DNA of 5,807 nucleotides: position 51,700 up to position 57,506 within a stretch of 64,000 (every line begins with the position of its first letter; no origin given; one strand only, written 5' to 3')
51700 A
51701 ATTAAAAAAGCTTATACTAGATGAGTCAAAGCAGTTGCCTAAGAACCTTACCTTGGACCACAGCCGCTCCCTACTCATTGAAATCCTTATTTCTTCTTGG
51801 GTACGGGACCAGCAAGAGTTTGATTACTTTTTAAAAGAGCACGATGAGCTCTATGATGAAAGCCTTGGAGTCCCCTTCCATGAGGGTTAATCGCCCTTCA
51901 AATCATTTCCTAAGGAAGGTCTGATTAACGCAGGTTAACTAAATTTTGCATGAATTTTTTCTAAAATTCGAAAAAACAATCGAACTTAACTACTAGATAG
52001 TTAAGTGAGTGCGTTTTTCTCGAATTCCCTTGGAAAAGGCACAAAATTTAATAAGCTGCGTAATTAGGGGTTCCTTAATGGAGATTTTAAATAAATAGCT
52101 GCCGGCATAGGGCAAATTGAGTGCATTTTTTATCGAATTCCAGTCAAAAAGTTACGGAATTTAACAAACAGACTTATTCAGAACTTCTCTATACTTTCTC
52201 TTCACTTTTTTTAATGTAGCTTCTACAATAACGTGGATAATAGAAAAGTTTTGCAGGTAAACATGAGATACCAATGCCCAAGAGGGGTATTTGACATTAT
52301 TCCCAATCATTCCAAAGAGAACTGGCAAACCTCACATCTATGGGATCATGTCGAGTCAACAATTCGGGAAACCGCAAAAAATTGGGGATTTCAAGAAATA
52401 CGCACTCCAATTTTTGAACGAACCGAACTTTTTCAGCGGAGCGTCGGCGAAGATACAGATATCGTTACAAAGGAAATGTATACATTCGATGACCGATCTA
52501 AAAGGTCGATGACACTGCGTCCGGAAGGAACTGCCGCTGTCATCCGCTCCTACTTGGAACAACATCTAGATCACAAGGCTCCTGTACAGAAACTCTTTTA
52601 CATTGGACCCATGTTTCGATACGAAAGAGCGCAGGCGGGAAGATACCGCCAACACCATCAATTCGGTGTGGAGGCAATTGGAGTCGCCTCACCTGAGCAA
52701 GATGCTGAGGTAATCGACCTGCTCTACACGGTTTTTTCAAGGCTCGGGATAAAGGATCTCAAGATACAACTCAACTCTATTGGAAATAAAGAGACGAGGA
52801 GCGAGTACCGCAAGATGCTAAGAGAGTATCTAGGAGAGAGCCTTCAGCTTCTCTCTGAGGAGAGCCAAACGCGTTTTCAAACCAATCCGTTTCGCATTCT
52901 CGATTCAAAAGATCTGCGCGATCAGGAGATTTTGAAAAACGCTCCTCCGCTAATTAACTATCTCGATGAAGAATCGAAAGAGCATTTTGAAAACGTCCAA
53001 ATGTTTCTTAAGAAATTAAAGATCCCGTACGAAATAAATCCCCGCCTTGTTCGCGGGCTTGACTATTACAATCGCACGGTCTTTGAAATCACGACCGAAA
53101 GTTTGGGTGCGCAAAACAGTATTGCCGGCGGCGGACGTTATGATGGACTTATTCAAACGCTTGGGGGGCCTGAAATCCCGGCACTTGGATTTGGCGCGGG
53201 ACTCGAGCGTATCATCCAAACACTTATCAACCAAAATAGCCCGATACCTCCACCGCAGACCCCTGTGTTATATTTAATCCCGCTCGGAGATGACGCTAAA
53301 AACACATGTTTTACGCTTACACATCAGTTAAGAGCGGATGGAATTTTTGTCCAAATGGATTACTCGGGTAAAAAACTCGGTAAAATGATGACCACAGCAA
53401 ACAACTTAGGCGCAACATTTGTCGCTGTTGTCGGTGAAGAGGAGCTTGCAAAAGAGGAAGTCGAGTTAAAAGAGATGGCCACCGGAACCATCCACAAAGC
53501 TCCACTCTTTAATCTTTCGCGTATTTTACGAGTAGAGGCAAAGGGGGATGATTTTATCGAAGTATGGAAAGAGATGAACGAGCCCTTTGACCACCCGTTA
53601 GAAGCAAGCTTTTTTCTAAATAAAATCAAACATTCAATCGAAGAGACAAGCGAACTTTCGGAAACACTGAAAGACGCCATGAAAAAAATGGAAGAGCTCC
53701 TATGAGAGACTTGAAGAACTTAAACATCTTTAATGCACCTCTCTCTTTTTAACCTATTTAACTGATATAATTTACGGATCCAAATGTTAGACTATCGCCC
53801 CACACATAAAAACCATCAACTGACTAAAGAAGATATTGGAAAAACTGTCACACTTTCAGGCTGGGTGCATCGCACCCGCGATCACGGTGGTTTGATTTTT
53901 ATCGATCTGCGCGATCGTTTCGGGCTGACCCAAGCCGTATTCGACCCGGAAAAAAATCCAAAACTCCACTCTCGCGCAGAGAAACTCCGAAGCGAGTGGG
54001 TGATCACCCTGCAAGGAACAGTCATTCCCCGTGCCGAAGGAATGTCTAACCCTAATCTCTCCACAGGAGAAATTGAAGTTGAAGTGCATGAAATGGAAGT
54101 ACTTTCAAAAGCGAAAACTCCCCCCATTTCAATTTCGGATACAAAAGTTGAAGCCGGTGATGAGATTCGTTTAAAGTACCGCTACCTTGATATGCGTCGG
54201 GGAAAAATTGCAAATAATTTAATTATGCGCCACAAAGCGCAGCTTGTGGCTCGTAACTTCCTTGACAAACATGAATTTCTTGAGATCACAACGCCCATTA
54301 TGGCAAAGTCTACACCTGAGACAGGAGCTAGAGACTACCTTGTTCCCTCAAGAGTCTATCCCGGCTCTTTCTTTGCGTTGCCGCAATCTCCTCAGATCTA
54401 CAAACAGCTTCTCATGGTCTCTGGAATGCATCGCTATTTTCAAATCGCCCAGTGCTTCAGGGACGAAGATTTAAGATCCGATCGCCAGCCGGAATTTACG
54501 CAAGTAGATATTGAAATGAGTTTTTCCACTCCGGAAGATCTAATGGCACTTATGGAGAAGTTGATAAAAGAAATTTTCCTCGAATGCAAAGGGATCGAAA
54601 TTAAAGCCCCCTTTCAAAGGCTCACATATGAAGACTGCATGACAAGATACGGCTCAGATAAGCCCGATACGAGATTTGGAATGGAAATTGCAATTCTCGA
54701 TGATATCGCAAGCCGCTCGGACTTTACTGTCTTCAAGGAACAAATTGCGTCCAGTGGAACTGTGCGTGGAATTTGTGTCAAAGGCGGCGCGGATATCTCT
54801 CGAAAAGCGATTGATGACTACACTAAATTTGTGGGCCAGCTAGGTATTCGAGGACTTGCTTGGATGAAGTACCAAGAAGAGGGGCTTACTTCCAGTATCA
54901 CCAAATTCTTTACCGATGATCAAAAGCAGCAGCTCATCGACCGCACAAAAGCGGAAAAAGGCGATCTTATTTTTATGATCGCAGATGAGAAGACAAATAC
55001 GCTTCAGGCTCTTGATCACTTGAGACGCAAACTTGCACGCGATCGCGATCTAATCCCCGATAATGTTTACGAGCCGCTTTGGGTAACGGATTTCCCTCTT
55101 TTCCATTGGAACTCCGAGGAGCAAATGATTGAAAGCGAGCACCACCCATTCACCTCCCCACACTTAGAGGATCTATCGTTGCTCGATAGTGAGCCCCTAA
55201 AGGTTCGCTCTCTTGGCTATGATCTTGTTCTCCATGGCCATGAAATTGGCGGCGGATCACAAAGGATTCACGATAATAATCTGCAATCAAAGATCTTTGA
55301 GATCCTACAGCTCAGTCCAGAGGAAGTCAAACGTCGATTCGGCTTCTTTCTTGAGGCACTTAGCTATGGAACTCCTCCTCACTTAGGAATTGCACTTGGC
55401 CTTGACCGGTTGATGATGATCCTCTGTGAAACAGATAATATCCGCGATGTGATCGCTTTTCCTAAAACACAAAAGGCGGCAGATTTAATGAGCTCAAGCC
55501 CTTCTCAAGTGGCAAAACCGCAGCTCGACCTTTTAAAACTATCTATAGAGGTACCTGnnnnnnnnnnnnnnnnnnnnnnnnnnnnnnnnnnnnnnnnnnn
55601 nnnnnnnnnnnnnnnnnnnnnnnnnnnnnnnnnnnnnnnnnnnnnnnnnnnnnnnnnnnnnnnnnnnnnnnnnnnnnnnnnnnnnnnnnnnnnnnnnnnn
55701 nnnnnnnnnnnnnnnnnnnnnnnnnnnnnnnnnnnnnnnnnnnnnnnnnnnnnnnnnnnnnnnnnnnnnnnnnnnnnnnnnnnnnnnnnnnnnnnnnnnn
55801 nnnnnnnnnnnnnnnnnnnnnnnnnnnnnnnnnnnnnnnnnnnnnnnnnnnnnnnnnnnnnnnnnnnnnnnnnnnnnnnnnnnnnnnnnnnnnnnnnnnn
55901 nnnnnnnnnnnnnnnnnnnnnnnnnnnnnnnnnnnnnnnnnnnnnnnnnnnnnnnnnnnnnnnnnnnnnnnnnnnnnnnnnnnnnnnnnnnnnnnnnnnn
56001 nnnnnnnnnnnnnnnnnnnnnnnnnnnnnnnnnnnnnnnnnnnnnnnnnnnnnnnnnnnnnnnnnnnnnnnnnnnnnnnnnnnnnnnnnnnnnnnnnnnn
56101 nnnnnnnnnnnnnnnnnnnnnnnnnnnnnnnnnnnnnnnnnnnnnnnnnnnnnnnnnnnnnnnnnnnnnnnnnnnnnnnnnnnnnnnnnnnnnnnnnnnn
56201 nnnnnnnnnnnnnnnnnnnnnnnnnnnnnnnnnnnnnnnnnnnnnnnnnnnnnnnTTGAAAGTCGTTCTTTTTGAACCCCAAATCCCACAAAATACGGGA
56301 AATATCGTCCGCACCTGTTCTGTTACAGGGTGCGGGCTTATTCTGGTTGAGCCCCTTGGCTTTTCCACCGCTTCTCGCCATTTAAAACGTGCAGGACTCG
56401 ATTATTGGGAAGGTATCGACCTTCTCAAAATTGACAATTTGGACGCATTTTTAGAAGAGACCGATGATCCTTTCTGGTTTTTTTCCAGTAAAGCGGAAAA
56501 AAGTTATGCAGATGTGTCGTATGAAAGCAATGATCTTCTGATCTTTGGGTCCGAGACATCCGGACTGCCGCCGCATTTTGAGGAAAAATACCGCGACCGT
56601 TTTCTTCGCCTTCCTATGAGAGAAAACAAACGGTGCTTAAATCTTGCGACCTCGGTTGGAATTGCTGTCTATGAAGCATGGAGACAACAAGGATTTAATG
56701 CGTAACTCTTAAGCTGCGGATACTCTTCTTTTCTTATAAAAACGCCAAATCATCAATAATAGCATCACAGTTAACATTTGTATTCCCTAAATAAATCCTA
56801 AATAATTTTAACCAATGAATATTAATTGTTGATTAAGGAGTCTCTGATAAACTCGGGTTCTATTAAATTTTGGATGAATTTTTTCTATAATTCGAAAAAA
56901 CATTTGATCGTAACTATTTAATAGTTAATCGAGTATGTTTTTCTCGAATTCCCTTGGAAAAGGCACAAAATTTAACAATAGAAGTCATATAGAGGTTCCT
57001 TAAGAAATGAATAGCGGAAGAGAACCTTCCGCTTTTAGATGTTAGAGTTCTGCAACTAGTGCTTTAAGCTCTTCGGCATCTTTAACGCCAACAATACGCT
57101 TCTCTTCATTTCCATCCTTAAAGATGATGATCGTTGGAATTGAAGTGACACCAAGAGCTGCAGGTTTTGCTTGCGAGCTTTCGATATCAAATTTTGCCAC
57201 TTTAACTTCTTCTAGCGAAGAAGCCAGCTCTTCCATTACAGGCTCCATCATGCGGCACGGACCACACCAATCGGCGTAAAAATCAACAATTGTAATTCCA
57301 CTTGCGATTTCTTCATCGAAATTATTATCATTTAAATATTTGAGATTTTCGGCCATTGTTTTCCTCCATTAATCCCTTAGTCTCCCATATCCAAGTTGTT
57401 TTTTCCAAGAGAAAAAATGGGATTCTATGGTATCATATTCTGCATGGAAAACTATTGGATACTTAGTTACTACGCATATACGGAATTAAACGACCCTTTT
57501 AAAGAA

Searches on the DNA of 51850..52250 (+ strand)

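Call 82: search_rna_families(source=window, start=51850, end=52250, threshold=evalue, max_evalue=1)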
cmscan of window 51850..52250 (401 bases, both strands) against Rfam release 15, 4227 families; matches with E-value up to 1: 1.
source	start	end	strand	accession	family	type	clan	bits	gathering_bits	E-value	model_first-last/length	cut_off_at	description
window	51916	52032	+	RF01295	SCARNA7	Gene; snRNA; snoRNA; scaRNA;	-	11.5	65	0.88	1-330/330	no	Small Cajal body-specific RNA 7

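Call 85: search_dna_similar(query=window:51910-52078:+, collection=phages, mode=distant, max_evalue=0.001)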
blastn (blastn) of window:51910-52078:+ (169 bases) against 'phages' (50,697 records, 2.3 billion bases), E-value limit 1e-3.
No match.

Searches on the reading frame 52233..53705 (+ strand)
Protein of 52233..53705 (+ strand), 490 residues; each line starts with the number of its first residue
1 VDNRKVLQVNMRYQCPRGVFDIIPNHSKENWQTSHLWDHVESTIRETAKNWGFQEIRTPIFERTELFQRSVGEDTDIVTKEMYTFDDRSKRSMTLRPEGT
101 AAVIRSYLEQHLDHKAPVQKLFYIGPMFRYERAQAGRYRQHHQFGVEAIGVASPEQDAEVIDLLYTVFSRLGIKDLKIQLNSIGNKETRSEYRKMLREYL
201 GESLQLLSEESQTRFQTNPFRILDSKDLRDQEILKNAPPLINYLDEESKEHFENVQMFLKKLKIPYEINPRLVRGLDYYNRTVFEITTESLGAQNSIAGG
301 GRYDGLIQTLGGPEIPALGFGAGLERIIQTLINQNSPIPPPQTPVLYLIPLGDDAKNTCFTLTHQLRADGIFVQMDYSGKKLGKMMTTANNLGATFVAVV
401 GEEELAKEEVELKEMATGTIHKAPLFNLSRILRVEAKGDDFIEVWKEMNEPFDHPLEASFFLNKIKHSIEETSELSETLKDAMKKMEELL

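Call 11: search_protein_families(library=pfam, proteins=[window:52233-53705:+])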
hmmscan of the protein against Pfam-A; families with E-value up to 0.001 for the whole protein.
window:52233-53705:+ (490 aa): 5 families
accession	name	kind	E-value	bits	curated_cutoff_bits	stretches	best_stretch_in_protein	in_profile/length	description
PF13393.11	tRNA-synt_His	-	3.8e-47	161.5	25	1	36-327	12-308/308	Histidyl-tRNA synthetase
PF00587.30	tRNA-synt_2b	-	3e-18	66.9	29.3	1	83-312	1-147/179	tRNA synthetase class II core domain (G, H, P, S and T)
PF03129.25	HGTP_anticodon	-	6.2e-15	55.6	21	1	347-431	3-90/94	Anticodon binding domain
PF00152.25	tRNA-synt_2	-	1.5e-05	24.6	25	1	39-336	27-297/308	tRNA synthetases class II (D, K and N)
PF01409.25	tRNA-synt_2d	-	2e-05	24.6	19.8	1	30-178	12-160/246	tRNA synthetases class II core domain (F)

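Call 23: find_homologous_proteins(query=window:52233-53705:+, max_evalue=1e-60)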
Query window:52233-53705:+ (490 aa): 8000 proteins with E <= 1e-60 among 8000 candidates; the best 120 are listed.
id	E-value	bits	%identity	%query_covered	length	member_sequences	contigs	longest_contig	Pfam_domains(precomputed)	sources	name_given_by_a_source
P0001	0.0e+0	1090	100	98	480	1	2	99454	PF13393.12,PF03129.26,PF01409.26,PF00587.31,PF00152.26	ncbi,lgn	ncbi:MAG: histidine--tRNA ligase [Waddliaceae bacterium]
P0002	1.8e-205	701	64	98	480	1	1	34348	PF13393.12,PF03129.26,PF00587.31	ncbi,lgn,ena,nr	ncbi:MAG: Histidine--tRNA ligase [Chlamydiae bacterium]|nr:Histidine--tRNA ligase [Chlamydiota bacte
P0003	8.9e-202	689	61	98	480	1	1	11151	PF13393.12,PF03129.26,PF00587.31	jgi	jgi:histidyl-tRNA synthetase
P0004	1.7e-201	688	62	98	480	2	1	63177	PF13393.12,PF03129.26,PF00587.31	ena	-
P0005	2.6e-201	688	61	98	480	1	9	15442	PF13393.12,PF03129.26,PF00587.31,PF00152.26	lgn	-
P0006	7.6e-201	686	62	98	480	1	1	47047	PF13393.12,PF03129.26,PF00587.31,PF00152.26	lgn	-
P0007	2.3e-199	681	61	98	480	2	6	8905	PF13393.12,PF03129.26,PF00587.31,PF00152.26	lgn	-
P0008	3.2e-199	681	61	98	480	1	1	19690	PF13393.12,PF03129.26,PF00587.31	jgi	jgi:histidyl-tRNA synthetase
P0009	3.3e-199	681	61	98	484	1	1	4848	PF13393.12,PF03129.26,PF00587.31,PF00152.26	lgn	-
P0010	1.3e-198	679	61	98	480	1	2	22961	PF13393.12,PF03129.26,PF00587.31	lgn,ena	-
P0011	3.8e-198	677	61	98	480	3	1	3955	PF13393.12,PF03129.26,PF00587.31,PF00152.26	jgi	-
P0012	4.2e-198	677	62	97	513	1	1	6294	PF13393.12,PF03129.26,PF00587.31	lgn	-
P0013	8.5e-198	676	59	98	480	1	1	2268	PF13393.12,PF03129.26,PF00587.31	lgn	-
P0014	1.2e-197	676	60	98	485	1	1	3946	PF13393.12,PF03129.26,PF00587.31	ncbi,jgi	-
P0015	2.1e-197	675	61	98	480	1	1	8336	PF13393.12,PF03129.26,PF00587.31,PF00152.26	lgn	-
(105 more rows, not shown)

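Call 24: find_encoding_contigs(protein=P0002, flank=10000, max_places=3)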
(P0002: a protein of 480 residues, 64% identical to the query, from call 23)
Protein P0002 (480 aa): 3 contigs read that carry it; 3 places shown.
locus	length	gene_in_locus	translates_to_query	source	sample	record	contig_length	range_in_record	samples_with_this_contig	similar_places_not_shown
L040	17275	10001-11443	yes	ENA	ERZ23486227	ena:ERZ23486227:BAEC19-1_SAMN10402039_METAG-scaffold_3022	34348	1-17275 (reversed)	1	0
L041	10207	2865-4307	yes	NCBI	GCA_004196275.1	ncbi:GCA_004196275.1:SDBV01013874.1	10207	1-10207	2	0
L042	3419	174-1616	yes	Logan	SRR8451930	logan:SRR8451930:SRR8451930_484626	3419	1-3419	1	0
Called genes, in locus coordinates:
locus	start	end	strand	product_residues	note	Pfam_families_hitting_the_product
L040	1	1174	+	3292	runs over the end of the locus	PF12340:DUF3638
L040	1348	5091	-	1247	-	PF02811:PHP, PF07733:DNA_pol3_alpha, PF17657:DNA_pol3_finger, PF14579:HHH_6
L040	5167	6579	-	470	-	PF07690:MFS_1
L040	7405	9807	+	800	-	-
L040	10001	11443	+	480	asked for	PF13393:tRNA-synt_His, PF00587:tRNA-synt_2b, PF03129:HGTP_anticodon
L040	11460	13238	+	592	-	PF01336:tRNA_anti-codon, PF00152:tRNA-synt_2, PF02938:GAD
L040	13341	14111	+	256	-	PF01346:FKBP_N, PF00254:FKBP_C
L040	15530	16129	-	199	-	-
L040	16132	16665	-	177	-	-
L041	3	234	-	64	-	?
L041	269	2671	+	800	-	-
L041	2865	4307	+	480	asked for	PF13393:tRNA-synt_His, PF00587:tRNA-synt_2b, PF03129:HGTP_anticodon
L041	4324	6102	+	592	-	PF01336:tRNA_anti-codon, PF00152:tRNA-synt_2, PF02938:GAD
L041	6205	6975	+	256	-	PF01346:FKBP_N, PF00254:FKBP_C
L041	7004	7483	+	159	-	PF00588:SpoU_methylase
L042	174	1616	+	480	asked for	PF13393:tRNA-synt_His, PF00587:tRNA-synt_2b, PF03129:HGTP_anticodon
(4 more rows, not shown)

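Call 25: find_encoding_contigs(protein=P0001, flank=10000, max_places=3)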
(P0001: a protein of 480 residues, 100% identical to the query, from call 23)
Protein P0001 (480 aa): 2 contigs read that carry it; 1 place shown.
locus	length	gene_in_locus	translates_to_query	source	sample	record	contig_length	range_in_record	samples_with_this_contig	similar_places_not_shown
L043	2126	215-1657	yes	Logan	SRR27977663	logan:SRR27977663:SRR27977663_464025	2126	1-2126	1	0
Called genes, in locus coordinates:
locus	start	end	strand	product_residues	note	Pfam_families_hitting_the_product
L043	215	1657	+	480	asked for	PF00152:tRNA-synt_2 (faint), PF01409:tRNA-synt_2d (faint), PF13393:tRNA-synt_His, PF00587:tRNA-synt_2b, PF03129:HGTP_anticodon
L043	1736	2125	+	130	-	?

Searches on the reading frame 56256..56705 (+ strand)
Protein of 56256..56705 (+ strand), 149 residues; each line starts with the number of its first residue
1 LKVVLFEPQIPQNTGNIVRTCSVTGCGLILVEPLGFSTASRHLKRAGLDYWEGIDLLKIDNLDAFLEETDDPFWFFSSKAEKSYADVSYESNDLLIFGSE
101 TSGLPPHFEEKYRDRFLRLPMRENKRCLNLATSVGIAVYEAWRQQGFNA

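Call 11: search_protein_families(library=pfam, proteins=[window:56256-56705:+])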
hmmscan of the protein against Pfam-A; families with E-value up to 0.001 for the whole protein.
window:56256-56705:+ (149 aa): 1 family
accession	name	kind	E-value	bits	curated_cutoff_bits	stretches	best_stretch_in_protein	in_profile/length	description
PF00588.24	SpoU_methylase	-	1.5e-31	109.8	29.7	1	2-139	3-142/142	SpoU rRNA Methylase family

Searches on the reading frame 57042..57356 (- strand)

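Call 48: search_protein_families(library=pfam, max_evalue=0.00001, proteins=[window:57042-57356:-])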
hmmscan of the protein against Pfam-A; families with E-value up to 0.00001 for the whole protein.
window:57042-57356:- (104 aa): 3 families
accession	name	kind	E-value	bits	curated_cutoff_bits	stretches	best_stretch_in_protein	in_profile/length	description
PF00085.26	Thioredoxin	-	7.1e-29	100.3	23.5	1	6-102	3-102/103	Thioredoxin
PF13098.12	Thioredoxin_2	-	1.4e-09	38.6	27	1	22-100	8-103/104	Thioredoxin-like domain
PF14595.12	Thioredoxin_9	-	4.7e-06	27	25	1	16-100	38-124/129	Thioredoxin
